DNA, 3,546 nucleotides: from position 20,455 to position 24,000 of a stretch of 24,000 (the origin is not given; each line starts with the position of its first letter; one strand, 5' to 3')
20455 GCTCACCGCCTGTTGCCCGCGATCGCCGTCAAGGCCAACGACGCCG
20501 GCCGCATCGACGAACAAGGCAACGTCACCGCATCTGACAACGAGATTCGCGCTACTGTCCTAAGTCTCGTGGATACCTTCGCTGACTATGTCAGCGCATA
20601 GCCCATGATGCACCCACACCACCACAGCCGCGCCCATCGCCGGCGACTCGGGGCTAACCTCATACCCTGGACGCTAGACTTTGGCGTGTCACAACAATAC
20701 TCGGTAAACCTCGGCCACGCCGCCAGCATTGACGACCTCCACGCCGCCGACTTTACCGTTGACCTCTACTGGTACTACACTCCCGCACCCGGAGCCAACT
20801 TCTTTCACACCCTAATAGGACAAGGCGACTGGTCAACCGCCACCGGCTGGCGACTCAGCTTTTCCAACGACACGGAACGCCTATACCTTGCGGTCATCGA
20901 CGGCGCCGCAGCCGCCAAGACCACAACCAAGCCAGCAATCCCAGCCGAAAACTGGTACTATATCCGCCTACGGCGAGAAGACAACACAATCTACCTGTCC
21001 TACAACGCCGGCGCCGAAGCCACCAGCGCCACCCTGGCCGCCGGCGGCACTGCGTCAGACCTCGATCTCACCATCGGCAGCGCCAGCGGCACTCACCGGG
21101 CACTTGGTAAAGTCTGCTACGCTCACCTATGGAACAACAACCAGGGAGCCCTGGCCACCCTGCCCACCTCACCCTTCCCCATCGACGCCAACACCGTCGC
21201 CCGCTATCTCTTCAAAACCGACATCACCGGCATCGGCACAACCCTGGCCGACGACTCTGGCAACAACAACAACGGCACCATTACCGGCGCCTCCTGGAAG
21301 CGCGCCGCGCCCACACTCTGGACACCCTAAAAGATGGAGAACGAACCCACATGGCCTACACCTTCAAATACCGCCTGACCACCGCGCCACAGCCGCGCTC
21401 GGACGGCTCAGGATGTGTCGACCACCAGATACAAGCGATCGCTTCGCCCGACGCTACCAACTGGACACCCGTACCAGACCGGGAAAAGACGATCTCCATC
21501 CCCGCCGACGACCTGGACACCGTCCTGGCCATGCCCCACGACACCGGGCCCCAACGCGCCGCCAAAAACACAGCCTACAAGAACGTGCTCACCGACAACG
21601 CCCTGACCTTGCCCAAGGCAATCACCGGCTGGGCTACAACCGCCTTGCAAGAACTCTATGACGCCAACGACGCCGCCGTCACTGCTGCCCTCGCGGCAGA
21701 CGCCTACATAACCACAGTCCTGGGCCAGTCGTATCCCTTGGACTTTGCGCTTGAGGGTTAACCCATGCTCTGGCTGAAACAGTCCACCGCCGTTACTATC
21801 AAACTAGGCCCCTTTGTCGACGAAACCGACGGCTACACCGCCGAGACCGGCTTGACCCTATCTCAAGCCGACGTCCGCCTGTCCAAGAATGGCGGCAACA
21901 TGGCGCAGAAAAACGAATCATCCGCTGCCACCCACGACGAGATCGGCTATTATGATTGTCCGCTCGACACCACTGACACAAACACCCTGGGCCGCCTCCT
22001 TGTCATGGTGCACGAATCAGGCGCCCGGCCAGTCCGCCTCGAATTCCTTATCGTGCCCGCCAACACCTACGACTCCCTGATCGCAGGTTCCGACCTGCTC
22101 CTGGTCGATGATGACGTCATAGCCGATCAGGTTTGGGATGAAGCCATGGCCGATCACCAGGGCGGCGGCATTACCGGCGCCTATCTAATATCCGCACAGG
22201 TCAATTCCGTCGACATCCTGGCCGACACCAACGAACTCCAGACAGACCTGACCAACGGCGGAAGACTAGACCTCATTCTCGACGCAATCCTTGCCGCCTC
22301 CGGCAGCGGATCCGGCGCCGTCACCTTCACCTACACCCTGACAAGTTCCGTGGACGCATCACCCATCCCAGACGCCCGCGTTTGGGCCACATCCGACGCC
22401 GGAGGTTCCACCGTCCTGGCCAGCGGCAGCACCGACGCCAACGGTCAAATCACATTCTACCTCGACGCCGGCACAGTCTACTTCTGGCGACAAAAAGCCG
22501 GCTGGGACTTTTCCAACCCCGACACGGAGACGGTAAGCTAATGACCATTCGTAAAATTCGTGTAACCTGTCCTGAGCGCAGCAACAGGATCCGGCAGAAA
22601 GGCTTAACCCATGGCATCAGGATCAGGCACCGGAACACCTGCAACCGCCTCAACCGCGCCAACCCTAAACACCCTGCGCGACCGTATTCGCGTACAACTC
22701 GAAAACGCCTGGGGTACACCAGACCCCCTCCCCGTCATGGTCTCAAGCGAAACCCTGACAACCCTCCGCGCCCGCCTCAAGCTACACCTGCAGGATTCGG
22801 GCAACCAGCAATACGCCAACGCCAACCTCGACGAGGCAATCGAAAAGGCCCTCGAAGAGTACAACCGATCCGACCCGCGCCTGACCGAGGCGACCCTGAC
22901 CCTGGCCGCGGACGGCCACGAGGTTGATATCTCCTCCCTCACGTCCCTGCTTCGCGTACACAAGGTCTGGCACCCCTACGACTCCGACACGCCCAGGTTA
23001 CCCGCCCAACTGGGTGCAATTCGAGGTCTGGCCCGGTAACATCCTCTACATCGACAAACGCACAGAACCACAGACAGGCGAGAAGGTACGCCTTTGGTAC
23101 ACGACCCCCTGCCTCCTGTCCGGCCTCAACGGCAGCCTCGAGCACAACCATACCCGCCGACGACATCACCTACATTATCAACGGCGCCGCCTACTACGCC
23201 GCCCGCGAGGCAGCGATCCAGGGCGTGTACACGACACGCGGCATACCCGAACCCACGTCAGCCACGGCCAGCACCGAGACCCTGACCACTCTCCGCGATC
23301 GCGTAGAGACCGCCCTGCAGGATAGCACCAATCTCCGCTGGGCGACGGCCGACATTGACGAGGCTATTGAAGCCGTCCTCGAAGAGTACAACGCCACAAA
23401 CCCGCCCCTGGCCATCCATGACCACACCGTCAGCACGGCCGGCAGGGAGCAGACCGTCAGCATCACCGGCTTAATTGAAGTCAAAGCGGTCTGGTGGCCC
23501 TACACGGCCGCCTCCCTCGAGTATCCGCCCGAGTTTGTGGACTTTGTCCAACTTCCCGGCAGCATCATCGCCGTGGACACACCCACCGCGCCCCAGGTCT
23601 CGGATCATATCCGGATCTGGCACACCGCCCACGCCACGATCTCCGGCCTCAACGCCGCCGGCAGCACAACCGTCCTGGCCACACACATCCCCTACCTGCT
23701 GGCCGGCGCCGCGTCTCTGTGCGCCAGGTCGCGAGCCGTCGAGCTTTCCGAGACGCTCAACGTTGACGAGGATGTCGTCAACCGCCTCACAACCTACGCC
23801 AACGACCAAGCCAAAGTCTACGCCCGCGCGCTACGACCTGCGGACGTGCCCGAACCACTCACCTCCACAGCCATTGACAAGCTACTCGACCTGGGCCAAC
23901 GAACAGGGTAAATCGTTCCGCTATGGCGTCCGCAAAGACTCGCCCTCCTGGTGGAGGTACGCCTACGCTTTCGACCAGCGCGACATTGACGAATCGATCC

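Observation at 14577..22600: Recurrent intergenic cassette: tandem 9-bp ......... units ending in GGCAAA just upstream of at least five genes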

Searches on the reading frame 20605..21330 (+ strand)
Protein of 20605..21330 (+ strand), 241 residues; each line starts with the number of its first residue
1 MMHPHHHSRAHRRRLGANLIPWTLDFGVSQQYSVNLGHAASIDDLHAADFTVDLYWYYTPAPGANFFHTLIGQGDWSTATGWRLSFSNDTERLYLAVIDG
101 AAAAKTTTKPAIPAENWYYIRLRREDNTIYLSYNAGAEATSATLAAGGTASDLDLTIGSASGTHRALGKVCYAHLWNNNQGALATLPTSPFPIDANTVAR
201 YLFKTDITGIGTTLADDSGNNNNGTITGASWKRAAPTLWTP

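Call 15: search_protein_families(library=pfam, proteins=[window:20605-21330:+], max_evalue=0.01)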
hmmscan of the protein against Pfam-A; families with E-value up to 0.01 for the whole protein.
window:20605-21330:+ (241 aa): 1 family
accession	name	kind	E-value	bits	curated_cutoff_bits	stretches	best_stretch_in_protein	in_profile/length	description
PF13385.13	Laminin_G_3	-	6e-07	30.2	27.6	1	43-177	12-142/151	Concanavalin A-like lectin/glucanases superfamily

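Call 16: search_protein_families(library=phrogs, proteins=[window:20605-21330:+], max_evalue=0.01)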
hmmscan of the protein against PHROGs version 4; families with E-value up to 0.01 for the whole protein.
window:20605-21330:+ (241 aa): 0 families

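Call 62: find_encoding_contigs(protein=window:20605-21330:+, flank=10000, max_places=2)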
Protein window:20605-21330:+ (241 aa): 1 contig read that carries it; 1 place shown.
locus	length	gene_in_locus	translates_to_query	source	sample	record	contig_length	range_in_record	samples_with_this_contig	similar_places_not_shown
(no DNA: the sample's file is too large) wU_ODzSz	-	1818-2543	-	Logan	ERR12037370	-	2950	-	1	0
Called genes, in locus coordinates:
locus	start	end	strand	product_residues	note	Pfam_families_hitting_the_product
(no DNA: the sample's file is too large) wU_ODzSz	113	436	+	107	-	-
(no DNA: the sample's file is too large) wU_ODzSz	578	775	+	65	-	-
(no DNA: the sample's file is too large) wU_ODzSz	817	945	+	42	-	-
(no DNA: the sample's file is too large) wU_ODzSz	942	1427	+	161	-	-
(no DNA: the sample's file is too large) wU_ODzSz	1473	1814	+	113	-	-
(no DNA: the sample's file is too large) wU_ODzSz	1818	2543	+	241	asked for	PF13385:Laminin_G_3 (weak)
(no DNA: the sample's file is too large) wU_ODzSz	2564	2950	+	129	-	?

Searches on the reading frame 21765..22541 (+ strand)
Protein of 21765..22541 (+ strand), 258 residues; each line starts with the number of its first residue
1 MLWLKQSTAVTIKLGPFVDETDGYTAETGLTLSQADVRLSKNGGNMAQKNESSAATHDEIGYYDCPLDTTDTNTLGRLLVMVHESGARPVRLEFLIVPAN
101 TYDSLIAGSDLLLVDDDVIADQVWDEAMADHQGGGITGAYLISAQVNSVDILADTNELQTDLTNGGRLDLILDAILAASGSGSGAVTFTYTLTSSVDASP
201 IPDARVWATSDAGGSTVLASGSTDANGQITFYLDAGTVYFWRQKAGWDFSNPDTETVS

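Call 15: search_protein_families(library=pfam, proteins=[window:21765-22541:+], max_evalue=0.01)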
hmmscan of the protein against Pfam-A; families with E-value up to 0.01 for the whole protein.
window:21765-22541:+ (258 aa): 3 families
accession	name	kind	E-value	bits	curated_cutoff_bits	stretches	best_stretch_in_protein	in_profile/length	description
PF13620.12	CarboxypepD_reg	-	0.0018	19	32.3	0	193-237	7-49/82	Carboxypeptidase regulatory-like domain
PF11974.14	bMG3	-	0.0041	17.5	34.9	0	193-232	20-57/103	Bacterial alpha-2-macroglobulin MG3 domain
PF02369.22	Big_1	-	0.0061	17.1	34.9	1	182-233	15-66/93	Bacterial Ig-like domain (group 1)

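Call 16: search_protein_families(library=phrogs, proteins=[window:21765-22541:+], max_evalue=0.01)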
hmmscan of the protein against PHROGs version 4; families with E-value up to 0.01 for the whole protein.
window:21765-22541:+ (258 aa): 0 families

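Call 60: find_encoding_contigs(protein=window:21765-22541:+, flank=10000, max_places=3)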
Protein window:21765-22541:+ (258 aa): no gene with exactly this product is on record in the collection.

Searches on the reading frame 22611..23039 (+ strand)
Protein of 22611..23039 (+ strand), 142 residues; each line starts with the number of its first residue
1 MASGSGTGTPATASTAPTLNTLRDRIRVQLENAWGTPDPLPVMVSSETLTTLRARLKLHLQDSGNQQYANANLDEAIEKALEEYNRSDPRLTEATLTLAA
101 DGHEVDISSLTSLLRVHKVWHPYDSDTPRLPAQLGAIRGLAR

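Call 80: search_protein_families(library=pfam, proteins=[window:22611-23039:+], max_evalue=0.01)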
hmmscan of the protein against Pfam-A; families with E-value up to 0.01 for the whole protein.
window:22611-23039:+ (142 aa): 2 families
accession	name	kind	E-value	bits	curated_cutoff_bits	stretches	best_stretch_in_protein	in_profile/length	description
PF14357.11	DUF4404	-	0.00046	21.2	27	1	46-94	23-70/83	Domain of unknown function (DUF4404)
PF24175.2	SU10_adaptor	-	0.0021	19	27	1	48-129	2-75/194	SU10 adaptor protein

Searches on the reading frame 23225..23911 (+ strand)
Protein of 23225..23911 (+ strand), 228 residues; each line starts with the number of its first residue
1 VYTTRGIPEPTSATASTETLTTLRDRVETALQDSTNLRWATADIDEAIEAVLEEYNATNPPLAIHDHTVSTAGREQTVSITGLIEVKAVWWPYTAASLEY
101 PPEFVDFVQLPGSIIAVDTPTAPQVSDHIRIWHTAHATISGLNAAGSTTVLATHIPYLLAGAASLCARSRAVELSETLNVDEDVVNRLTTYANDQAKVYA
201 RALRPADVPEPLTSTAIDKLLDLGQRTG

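Call 15: search_protein_families(library=pfam, proteins=[window:23225-23911:+], max_evalue=0.01)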
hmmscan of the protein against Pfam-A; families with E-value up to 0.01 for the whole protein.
window:23225-23911:+ (228 aa): 1 family
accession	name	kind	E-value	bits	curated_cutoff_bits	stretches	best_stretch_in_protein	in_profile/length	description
PF22027.1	NS3_helicase_C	-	0.0053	17.3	28.5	0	117-172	28-85/141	NS3 RNA helicase, C-terminal helical domain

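Call 16: search_protein_families(library=phrogs, proteins=[window:23225-23911:+], max_evalue=0.01)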
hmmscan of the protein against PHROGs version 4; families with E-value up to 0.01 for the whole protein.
window:23225-23911:+ (228 aa): 0 families

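Call 56: find_encoding_contigs(protein=window:23225-23911:+, flank=10000, max_places=3)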
Protein window:23225-23911:+ (228 aa): no gene with exactly this product is on record in the collection.
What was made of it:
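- Tried and rejected: Attempts to read the prophage beyond 24 kb through exact-protein look-ups failed (calls 56, 60, 62).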
